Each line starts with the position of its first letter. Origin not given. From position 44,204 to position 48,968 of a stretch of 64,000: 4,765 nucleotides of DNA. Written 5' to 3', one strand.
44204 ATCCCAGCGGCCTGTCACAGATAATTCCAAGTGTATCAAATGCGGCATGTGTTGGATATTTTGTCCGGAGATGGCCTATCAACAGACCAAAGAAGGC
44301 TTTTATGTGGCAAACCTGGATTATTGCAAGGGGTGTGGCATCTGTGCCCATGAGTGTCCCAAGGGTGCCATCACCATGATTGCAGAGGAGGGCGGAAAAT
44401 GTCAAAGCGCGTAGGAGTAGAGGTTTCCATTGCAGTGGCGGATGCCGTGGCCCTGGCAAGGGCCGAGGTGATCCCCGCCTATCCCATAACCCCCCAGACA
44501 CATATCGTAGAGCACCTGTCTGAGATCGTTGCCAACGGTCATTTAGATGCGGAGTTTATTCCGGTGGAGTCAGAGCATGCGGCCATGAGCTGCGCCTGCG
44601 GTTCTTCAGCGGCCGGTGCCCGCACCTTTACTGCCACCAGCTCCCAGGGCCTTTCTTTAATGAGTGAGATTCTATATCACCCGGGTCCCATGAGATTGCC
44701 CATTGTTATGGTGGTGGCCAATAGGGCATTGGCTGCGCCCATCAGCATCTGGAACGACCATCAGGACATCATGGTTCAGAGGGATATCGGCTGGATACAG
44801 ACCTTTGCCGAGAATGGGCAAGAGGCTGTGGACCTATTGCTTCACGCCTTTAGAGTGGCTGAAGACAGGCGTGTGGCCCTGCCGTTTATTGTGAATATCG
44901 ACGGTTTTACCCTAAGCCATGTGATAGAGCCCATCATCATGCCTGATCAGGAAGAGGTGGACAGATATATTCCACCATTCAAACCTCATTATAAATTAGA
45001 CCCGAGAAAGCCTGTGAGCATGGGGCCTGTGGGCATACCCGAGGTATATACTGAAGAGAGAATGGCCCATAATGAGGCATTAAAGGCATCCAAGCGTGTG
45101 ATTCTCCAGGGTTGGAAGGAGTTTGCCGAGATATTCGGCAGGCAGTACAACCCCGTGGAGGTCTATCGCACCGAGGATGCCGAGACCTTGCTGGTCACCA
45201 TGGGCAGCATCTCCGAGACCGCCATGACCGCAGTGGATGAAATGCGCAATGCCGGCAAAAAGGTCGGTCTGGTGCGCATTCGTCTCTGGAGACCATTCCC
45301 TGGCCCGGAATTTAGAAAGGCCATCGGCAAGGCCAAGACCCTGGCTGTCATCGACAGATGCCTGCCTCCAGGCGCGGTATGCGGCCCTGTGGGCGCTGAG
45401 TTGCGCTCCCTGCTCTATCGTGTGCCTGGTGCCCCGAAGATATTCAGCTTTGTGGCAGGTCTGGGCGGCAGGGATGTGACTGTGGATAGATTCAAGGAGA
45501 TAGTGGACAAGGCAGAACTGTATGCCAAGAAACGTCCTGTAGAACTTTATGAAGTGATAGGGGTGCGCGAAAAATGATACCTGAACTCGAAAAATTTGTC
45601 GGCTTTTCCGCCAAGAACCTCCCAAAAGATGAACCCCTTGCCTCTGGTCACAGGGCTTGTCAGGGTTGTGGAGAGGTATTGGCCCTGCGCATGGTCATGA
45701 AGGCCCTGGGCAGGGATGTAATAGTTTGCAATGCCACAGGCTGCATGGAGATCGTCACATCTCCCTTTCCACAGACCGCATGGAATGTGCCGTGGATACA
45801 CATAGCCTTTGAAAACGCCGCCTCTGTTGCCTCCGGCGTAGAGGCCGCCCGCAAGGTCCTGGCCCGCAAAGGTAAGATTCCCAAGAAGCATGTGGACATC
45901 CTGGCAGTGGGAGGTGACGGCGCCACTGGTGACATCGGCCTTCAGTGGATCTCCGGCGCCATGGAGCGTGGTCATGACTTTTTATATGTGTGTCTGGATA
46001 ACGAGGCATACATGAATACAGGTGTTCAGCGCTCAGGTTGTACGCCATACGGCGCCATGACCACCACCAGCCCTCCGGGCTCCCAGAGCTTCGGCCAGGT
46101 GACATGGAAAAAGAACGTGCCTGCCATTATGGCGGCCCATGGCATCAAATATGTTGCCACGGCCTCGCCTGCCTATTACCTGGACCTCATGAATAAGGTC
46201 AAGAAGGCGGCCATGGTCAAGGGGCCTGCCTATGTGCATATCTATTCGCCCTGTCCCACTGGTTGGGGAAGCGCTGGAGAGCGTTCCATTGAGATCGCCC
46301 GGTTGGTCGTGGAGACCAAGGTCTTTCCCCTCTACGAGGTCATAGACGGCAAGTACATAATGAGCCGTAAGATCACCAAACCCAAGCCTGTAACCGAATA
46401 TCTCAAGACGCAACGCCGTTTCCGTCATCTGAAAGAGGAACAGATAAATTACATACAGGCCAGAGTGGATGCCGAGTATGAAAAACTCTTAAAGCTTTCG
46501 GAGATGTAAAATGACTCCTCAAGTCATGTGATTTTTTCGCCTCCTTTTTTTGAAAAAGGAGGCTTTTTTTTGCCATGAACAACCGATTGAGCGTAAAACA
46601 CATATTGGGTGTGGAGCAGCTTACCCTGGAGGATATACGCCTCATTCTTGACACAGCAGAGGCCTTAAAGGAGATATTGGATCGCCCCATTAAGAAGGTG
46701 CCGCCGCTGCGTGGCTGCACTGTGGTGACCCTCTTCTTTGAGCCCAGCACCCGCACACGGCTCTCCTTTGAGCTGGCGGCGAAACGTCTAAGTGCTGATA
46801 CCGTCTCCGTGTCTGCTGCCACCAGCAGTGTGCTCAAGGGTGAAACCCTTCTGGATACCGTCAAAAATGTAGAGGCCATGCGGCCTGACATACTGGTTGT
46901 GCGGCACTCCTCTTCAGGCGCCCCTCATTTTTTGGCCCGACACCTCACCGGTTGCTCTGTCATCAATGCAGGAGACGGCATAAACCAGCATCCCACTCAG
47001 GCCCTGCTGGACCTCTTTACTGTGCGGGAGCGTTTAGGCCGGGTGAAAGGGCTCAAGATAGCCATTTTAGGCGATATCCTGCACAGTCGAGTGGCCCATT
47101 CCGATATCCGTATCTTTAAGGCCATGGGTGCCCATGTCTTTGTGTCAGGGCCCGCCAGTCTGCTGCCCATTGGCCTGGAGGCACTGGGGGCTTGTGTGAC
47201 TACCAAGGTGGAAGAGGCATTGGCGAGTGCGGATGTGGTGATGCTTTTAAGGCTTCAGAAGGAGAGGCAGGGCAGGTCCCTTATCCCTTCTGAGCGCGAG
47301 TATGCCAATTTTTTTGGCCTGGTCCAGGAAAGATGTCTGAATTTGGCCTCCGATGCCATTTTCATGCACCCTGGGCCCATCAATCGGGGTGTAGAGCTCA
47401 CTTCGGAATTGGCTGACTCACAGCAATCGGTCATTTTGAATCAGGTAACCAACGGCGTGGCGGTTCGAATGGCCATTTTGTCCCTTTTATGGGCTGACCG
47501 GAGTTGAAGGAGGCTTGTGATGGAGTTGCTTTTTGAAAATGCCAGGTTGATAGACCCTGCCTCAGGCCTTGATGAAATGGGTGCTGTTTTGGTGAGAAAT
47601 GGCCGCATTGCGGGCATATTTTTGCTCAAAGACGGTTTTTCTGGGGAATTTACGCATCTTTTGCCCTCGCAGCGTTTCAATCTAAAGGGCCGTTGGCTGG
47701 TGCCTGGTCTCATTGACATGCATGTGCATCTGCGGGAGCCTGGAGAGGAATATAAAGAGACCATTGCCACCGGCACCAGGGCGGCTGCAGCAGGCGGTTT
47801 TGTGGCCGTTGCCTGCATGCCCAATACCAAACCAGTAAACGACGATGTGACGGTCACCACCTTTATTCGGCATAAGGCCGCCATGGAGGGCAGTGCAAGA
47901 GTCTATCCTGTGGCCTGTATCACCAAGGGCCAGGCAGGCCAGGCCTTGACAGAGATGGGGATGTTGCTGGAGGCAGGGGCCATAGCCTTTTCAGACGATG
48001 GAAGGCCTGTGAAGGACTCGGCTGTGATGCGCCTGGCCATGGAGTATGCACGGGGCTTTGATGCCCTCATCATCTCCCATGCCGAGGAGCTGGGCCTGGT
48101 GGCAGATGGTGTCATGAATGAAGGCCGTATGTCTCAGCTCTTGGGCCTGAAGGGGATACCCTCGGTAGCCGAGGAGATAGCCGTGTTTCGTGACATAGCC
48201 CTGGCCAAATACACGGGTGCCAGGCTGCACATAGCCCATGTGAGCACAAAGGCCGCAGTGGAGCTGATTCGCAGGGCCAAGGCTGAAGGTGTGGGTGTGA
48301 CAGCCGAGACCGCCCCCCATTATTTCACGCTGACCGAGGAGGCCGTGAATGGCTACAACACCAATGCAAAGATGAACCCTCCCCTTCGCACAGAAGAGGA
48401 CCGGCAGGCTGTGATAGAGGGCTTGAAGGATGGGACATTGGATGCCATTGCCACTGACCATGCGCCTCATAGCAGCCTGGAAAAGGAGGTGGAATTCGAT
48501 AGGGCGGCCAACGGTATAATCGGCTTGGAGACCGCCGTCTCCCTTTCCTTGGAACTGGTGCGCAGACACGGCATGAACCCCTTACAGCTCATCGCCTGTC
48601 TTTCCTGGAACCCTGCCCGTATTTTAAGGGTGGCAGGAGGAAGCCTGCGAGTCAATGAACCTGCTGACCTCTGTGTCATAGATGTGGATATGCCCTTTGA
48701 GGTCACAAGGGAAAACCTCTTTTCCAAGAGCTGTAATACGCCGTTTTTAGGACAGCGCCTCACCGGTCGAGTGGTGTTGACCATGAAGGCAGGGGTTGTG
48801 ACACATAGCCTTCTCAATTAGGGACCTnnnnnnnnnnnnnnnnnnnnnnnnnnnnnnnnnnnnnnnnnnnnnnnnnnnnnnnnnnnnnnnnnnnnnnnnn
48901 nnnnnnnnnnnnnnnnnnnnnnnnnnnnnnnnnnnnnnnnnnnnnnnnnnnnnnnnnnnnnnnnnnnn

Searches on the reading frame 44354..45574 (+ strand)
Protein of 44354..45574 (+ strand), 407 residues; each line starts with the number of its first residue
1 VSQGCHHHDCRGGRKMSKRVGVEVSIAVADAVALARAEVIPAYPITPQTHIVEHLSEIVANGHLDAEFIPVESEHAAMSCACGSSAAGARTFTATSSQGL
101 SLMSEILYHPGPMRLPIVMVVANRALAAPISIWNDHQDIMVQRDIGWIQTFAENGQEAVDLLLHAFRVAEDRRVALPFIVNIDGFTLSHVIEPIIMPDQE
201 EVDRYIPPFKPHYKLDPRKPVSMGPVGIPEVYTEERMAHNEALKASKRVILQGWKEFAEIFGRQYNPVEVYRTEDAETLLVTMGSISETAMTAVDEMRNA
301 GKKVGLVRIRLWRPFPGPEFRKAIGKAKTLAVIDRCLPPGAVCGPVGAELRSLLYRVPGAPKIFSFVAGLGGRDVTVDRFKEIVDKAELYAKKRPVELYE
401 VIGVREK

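Call 32: search_protein_families(library=ncbifam, proteins=[window:44354-45574:+], max_evalue=1e-15)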
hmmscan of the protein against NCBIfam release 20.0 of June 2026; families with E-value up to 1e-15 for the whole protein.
window:44354-45574:+ (407 aa): 12 families
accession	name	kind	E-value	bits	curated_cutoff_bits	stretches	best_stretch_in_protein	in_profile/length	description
NF040682.1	PorA_Arch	equivalog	1.4e-145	485.1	550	1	19-391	3-375/387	pyruvate synthase subunit PorA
NF006233.0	PRK08367.1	equivalog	4.7e-126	420.8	625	1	25-406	10-391/394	pyruvate ferredoxin oxidoreductase subunit alpha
NF007201.0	PRK09622.1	equivalog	5.7e-104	348.2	590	1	26-393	17-384/405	2-oxoacid:ferredoxin oxidoreductase subunit alpha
NF006232.0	PRK08366.1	equivalog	3e-99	332.3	646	1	22-387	10-374/394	2-ketoisovalerate ferredoxin oxidoreductase subunit alpha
NF045764.1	PhenlGlyoxDHPadG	equivalog_domain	1.7e-97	326.4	700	1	25-388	8-380/398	NADH-dependent phenylglyoxylate dehydrogenase subunit alpha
NF045791.1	OxalOxredalpha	equivalog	5.2e-93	312.2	500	1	18-395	3-383/395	oxalate oxidoreductase subunit alpha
TIGR02176.1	pyruv_ox_red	equivalog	1.2e-59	202.2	911.35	1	29-393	10-384/1167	pyruvate:ferredoxin (flavodoxin) oxidoreductase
NF006412.0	PRK08659.1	equivalog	4.8e-33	114.9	411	1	26-333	12-332/378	2-oxoacid:acceptor oxidoreductase subunit alpha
NF005507.0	PRK07119.1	subfamily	3e-32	111.8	399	1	25-334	10-305/352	3-methyl-2-oxobutanoate dehydrogenase subunit VorB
TIGR03710.1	OAFO_sf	subfamily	2.8e-28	98.8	482.75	1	18-125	192-297/561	2-oxoacid:acceptor oxidoreductase subunit alpha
NF007206.0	PRK09627.1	equivalog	9.2e-22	77.5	579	1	28-329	12-328/375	2-oxoglutarate synthase subunit alpha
NF041170.1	Oxoac_fdxalpha_Archa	equivalog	1.5e-18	66.5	800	0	38-124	254-349/636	2-oxoacid:ferredoxin oxidoreductase subunit alpha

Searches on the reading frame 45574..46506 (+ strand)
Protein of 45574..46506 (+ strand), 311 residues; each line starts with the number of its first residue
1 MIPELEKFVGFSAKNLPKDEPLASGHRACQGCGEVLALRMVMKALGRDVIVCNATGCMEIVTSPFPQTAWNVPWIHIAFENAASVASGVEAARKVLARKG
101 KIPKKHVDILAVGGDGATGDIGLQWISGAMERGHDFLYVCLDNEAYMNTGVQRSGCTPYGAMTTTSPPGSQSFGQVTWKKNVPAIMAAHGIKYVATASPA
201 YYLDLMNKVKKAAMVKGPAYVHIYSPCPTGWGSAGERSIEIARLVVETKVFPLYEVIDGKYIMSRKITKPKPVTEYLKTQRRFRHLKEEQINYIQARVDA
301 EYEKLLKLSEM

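Call 32: search_protein_families(library=ncbifam, proteins=[window:45574-46506:+], max_evalue=1e-15)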
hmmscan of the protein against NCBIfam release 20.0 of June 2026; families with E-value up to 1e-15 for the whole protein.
window:45574-46506:+ (311 aa): 5 families
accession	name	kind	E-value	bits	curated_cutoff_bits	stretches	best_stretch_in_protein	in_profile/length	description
NF008819.1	PRK11865.1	equivalog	9.2e-124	412.5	405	1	14-305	6-296/300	pyruvate synthase subunit PorB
NF008818.0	PRK11864.1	subfamily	1e-103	346.6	405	1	13-310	5-297/300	3-methyl-2-oxobutanoate dehydrogenase subunit beta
NF045792.1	OxalOxredbeta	equivalog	4.3e-94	315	590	1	13-304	8-302/311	oxalate oxidoreductase subunit beta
NF045766.1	PhenlGlyoxDHPadI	equivalog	1.1e-76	258.4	700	1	22-309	152-437/443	NADH-dependent phenylglyoxylate dehydrogenase subunit beta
TIGR02176.1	pyruv_ox_red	equivalog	1.4e-24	86.1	911.35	1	94-303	943-1153/1167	pyruvate:ferredoxin (flavodoxin) oxidoreductase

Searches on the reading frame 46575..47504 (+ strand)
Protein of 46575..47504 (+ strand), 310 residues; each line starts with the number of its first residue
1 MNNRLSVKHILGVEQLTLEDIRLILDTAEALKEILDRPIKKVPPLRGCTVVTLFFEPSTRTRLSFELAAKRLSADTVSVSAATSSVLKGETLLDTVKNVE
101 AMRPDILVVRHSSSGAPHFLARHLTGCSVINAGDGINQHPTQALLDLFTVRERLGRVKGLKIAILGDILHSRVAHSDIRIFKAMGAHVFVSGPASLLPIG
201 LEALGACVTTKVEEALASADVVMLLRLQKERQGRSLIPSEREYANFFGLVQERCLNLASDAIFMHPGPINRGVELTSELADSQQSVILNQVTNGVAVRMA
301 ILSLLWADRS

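Call 32: search_protein_families(library=ncbifam, proteins=[window:46575-47504:+], max_evalue=1e-15)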
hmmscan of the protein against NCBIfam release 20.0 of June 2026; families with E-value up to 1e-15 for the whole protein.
window:46575-47504:+ (310 aa): 12 families
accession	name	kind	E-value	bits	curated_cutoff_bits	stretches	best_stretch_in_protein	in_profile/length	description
NF002032.1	PRK00856.1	equivalog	2e-117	391.6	263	1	8-305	1-296/297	aspartate carbamoyltransferase catalytic subunit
TIGR00670.1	asp_carb_tr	equivalog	8.4e-94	314.1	236.95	1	8-305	1-302/304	aspartate carbamoyltransferase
NF010387.0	PRK13814.1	equivalog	3.3e-70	236.4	660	1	9-305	7-302/310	aspartate carbamoyltransferase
NF006046.0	PRK08192.1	equivalog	1.9e-44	152.3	512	1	6-305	5-316/339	aspartate carbamoyltransferase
NF008853.0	PRK11891.1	equivalog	7.3e-43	146.8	560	1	8-305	89-397/430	aspartate carbamoyltransferase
NF001986.0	PRK00779.1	subfamily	2.9e-40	138.3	306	1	5-306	3-304/307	ornithine carbamoyltransferase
TIGR00658.1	orni_carb_tr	equivalog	7.3e-35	120.6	280.85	1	8-305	1-302/304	ornithine carbamoyltransferase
NF011380.0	PRK14805.1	equivalog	1.9e-26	92.8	421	1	8-197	2-183/302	ornithine carbamoyltransferase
TIGR04384.1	putr_carbamoyl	exception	3e-24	85.8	500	1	11-307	3-308/330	putrescine carbamoyltransferase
NF009916.0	PRK13376.1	equivalog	3.9e-23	81.7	800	1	48-305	51-332/525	bifunctional aspartate carbamoyltransferase catalytic subunit/aspartate carbamoyltransferase regulatory subunit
NF003384.0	PRK04523.1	equivalog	4.4e-20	72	288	0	128-307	139-334/336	N-acetylornithine carbamoyltransferase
NF003286.0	PRK04284.1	subfamily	1.7e-17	63.6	515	1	5-198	4-193/332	ornithine carbamoyltransferase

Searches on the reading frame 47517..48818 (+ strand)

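Call 32: search_protein_families(library=ncbifam, proteins=[window:47517-48818:+], max_evalue=1e-15)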
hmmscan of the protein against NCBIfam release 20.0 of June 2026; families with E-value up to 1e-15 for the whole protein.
window:47517-48818:+ (434 aa): 29 families (the best 25 are shown)
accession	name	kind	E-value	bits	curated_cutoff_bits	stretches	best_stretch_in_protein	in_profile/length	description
NF006845.0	PRK09357.2-6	equivalog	5.3e-143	476.8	728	1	2-428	1-423/428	dihydroorotase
NF006836.0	PRK09357.1-1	equivalog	1.1e-128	429.6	538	1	20-430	15-424/432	dihydroorotase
NF006842.0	PRK09357.2-3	equivalog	1.5e-128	429.2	695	1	2-429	1-437/440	dihydroorotase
NF006558.0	PRK09059.1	equivalog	3e-127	424.7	645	1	3-431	4-428/430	dihydroorotase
NF006837.0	PRK09357.1-2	equivalog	5.2e-127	424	575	1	23-430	20-422/428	dihydroorotase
NF006844.0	PRK09357.2-5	equivalog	4.2e-126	421.3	701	1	1-429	1-419/422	dihydroorotase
NF006843.0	PRK09357.2-4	equivalog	1.8e-125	419.2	786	1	55-428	45-418/431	dihydroorotase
TIGR00857.1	pyrC_multi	subfamily_domain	2.3e-121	405.6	279.05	1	57-429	33-408/412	dihydroorotase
NF006839.0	PRK09357.1-4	equivalog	1.2e-117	393.1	576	1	4-428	2-418/422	dihydroorotase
NF006841.0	PRK09357.2-2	equivalog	2.3e-113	379.1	640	1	9-431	7-418/421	dihydroorotase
NF005791.0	PRK07627.1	equivalog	7.3e-106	354.6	442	1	2-430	1-422/425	dihydroorotase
NF006838.0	PRK09357.1-3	equivalog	2.2e-100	336.5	644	1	2-431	1-422/423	dihydroorotase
NF005614.0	PRK07369.1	equivalog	2.5e-93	313.2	456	1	2-422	2-416/419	dihydroorotase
NF002668.0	PRK02382.1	equivalog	6e-69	232.8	452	1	23-414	15-396/436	dihydroorotase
TIGR03178.1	allantoinase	equivalog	3.6e-67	227.1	357.85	1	21-427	17-422/441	allantoinase AllB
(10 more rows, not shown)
